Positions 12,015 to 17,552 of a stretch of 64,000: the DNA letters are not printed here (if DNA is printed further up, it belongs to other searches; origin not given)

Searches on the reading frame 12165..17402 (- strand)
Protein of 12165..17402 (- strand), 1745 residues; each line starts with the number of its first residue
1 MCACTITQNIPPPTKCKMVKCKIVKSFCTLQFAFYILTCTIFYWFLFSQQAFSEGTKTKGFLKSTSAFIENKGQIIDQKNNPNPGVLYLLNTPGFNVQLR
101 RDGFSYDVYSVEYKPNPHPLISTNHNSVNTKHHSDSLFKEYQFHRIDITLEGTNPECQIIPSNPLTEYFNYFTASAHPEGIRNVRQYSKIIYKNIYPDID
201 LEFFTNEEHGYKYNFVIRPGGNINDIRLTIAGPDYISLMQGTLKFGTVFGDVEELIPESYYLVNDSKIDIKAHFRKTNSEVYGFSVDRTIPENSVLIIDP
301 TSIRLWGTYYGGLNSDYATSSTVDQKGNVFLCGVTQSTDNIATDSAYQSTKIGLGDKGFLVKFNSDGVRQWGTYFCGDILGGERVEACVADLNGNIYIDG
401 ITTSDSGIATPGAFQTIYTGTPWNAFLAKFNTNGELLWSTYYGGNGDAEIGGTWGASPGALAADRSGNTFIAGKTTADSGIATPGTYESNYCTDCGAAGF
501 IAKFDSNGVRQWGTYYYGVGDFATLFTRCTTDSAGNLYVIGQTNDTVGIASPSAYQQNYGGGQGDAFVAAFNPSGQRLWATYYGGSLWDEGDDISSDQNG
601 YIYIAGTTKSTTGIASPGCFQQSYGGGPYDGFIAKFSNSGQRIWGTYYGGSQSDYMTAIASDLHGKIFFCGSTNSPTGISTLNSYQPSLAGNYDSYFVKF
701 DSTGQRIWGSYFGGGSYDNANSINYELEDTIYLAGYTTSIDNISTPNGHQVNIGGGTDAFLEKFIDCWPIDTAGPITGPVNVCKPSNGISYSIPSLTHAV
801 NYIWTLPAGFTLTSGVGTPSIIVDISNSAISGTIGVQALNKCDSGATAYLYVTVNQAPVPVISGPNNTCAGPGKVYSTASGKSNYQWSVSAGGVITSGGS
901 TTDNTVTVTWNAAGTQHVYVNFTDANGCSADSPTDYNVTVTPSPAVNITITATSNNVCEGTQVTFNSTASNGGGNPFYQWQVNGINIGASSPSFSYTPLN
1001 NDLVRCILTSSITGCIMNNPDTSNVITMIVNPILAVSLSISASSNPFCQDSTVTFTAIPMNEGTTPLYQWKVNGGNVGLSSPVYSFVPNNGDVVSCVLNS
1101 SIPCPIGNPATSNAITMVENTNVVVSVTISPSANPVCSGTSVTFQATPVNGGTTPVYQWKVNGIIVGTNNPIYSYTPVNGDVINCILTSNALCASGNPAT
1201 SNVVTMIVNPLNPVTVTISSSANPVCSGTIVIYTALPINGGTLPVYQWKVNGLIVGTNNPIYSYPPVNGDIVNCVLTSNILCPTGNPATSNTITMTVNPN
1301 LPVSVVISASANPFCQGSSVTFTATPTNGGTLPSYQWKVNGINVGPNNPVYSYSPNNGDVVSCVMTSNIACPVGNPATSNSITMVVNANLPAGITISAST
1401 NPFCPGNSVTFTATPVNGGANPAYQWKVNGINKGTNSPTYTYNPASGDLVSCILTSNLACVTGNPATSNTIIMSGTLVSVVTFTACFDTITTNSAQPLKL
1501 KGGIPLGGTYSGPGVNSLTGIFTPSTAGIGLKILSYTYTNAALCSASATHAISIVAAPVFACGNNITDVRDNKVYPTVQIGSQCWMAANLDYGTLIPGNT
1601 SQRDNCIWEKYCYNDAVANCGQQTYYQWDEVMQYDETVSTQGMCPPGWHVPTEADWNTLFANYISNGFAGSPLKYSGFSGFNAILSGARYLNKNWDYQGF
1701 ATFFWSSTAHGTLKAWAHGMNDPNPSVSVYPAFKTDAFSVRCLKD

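Call 36: search_protein_families(library=pfam, proteins=[window:12165-17402:-], max_evalue=0.00001)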
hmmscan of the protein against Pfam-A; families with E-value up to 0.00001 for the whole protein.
window:12165-17402:- (1745 aa): 7 families
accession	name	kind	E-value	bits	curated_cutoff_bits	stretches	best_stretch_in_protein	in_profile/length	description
PF25778.1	DUF7948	-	5.1e-50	170.9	27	1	68-301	1-214/214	Domain of unknown function (DUF7948)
PF19408.5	PKD_6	-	2.2e-31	108.5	25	2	771-851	3-81/82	PKD-like domain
PF09603.15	Fib_succ_major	-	5.7e-24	85.8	33.9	1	1578-1744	1-187/187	Fibrobacter succinogenes major domain (Fib_succ_major)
PF06739.17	SBBP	-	1.2e-12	48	20.5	0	579-610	2-34/38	Beta-propeller repeat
PF16820.11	PKD_3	-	1.3e-09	38.2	26.3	0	950-1008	8-64/68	PKD-like domain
PF00801.26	PKD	-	1.8e-07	31.5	23.5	0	1393-1443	1-54/80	PKD domain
PF19081.6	Ig_7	-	3.2e-06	27.8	27.3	0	859-942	3-84/84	Ig-like domain CHU_C associated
